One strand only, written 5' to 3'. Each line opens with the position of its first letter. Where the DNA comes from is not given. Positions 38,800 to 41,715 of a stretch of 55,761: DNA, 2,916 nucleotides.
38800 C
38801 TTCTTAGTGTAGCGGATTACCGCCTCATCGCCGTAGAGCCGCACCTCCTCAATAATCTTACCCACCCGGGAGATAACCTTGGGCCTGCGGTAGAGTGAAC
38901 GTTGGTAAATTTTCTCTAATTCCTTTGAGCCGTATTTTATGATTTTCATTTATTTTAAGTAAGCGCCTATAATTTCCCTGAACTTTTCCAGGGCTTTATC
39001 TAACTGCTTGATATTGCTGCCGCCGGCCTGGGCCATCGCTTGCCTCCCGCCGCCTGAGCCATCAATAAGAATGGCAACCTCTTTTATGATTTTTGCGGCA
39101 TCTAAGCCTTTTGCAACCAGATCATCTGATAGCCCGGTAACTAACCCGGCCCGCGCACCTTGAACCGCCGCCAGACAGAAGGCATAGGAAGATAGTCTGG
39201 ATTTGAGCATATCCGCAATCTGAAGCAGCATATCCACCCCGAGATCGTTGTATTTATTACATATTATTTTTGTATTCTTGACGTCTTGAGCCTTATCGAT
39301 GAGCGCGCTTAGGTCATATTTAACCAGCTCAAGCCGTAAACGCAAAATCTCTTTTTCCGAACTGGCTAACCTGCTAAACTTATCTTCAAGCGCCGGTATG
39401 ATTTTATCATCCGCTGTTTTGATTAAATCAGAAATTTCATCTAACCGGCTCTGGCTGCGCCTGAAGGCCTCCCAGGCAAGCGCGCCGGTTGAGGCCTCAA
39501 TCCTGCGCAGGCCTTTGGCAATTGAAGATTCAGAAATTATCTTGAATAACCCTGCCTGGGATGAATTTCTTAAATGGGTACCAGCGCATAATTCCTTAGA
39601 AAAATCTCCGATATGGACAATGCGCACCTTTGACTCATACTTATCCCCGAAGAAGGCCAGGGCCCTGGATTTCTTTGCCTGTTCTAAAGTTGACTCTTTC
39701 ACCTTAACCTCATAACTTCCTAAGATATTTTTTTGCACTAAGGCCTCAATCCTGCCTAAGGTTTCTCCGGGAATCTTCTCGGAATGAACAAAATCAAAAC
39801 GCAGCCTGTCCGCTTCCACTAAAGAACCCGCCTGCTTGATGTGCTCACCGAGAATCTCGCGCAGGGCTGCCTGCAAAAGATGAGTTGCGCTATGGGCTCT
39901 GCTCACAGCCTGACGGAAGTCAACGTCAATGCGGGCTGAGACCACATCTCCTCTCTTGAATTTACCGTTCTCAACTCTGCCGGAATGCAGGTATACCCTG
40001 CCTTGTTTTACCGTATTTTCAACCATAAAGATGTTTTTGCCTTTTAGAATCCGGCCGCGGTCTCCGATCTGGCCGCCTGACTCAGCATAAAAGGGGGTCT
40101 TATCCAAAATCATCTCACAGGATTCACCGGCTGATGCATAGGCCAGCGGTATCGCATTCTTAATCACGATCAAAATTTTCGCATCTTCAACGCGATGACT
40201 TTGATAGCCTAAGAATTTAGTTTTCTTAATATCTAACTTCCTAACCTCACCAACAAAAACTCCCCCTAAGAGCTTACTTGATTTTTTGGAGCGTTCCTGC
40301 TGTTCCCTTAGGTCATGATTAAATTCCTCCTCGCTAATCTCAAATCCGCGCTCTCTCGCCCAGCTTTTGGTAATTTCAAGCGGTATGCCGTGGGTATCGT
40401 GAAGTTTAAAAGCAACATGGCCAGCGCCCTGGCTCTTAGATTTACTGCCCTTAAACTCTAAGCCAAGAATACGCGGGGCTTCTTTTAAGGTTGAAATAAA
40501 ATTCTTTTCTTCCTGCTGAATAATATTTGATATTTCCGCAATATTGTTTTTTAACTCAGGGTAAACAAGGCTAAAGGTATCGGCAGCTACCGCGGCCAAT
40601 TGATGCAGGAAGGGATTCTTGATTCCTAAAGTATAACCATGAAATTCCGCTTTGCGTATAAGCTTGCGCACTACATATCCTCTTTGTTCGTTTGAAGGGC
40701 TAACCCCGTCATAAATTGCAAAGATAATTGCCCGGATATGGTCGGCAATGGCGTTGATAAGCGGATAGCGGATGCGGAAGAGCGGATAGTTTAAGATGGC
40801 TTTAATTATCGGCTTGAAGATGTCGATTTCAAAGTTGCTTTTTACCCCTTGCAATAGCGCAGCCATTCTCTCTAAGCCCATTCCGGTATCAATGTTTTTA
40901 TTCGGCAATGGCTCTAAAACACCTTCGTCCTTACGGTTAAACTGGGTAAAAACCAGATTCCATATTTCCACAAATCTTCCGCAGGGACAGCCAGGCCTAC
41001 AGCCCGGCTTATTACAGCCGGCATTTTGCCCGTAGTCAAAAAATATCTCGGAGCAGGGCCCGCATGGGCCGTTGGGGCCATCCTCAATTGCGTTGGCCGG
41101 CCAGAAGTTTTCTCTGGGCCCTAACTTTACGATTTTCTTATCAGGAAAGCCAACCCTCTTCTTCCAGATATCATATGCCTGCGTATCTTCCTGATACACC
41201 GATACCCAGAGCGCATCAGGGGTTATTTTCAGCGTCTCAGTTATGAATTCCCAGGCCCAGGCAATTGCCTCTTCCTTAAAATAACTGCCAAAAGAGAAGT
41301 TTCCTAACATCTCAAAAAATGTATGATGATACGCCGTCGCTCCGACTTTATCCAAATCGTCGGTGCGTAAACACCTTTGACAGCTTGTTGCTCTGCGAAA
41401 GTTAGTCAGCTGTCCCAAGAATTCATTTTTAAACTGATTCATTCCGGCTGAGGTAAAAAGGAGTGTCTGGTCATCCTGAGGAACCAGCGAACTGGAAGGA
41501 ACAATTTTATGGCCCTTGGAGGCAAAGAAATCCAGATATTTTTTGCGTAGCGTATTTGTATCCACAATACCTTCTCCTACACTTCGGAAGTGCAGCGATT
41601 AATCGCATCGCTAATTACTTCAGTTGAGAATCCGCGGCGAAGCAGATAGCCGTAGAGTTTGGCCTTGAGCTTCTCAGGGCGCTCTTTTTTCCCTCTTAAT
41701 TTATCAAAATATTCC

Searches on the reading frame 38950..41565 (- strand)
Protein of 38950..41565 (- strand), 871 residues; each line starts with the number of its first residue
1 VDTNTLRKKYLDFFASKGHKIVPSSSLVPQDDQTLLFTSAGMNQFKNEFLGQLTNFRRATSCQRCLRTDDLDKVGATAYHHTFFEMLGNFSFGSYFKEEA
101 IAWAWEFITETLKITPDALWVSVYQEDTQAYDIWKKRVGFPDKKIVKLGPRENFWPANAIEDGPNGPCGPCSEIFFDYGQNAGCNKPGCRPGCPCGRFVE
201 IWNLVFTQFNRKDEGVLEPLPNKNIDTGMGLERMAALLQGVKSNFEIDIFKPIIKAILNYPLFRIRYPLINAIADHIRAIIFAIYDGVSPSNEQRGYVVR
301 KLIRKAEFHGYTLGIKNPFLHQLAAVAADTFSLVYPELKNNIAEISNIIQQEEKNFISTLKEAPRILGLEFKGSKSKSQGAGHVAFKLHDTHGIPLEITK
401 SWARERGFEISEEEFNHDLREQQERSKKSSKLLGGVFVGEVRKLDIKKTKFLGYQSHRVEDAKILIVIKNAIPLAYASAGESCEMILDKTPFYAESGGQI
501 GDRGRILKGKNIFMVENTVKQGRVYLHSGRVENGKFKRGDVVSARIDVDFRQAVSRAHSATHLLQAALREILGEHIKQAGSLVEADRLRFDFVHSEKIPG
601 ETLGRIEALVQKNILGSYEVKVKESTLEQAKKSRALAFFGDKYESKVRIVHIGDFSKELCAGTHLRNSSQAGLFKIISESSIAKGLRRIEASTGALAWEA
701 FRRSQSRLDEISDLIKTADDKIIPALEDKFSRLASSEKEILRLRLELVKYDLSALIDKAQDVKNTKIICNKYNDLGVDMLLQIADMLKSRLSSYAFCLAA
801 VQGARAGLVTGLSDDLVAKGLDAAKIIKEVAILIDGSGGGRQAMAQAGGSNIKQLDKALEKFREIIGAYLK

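Call 58: find_encoding_contigs(protein=window:38950-41565:-, flank=10000, max_places=6)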
Protein window:38950-41565:- (871 aa): 5 contigs read that carry it; 4 places shown.
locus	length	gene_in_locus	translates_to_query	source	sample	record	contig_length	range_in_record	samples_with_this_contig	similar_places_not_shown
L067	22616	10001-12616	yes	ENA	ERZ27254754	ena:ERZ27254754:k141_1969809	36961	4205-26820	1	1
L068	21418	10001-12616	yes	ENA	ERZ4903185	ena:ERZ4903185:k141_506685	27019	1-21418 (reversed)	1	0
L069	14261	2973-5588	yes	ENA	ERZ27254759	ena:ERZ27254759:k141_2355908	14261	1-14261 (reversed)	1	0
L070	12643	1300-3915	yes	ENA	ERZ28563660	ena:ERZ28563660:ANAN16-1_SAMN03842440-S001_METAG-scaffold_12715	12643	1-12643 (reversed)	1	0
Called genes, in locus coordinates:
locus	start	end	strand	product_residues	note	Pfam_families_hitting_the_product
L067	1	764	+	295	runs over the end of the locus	PF01073:3Beta_HSD, PF01370:Epimerase, PF04321:RmlD_sub_bind, PF02719:Polysacc_synt_2 (weak), PF16363:GDP_Man_Dehyd, PF07993:NAD_binding_4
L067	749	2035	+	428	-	PF03721:UDPG_MGDP_dh_N, PF02254:TrkA_N (faint), PF03446:NAD_binding_2, PF00984:UDPG_MGDP_dh, PF03720:UDPG_MGDP_dh_C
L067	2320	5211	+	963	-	PF02463:SMC_N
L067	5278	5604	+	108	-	PF02463:SMC_N, PF13304:AAA_21 (weak)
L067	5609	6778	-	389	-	PF01590:GAF, PF13185:GAF_2 (weak), PF13492:GAF_3 (weak), PF00990:GGDEF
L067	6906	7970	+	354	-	PF00154:RecA_N, PF06745:ATPase (faint), PF08423:Rad51, PF27531:MT3502_N (weak), PF21096:RecA_C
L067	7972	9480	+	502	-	PF00089:Trypsin, PF13365:Trypsin_2, PF00595:PDZ (weak), PF13180:PDZ_2, PF00595:PDZ (weak), PF17820:PDZ_6 (weak)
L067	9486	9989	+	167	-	PF21982:RecX_HTH1, PF02631:RecX_HTH2, PF21981:RecX_HTH3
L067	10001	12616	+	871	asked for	PF01411:tRNA-synt_2c, PF07973:tRNA_SAD, PF02272:DHHA1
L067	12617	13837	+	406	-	PF00815:Histidinol_dh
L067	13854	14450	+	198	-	PF00475:IGPD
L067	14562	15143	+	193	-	PF00117:GATase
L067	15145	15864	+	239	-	PF00977:His_biosynth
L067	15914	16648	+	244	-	PF00977:His_biosynth, PF01207:Dus (faint), PF03060:NMO (weak)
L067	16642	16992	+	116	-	PF01502:PRA-CH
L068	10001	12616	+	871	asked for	PF01411:tRNA-synt_2c, PF07973:tRNA_SAD, PF02272:DHHA1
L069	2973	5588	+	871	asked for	PF01411:tRNA-synt_2c, PF07973:tRNA_SAD, PF02272:DHHA1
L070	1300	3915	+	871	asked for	PF01411:tRNA-synt_2c, PF07973:tRNA_SAD, PF02272:DHHA1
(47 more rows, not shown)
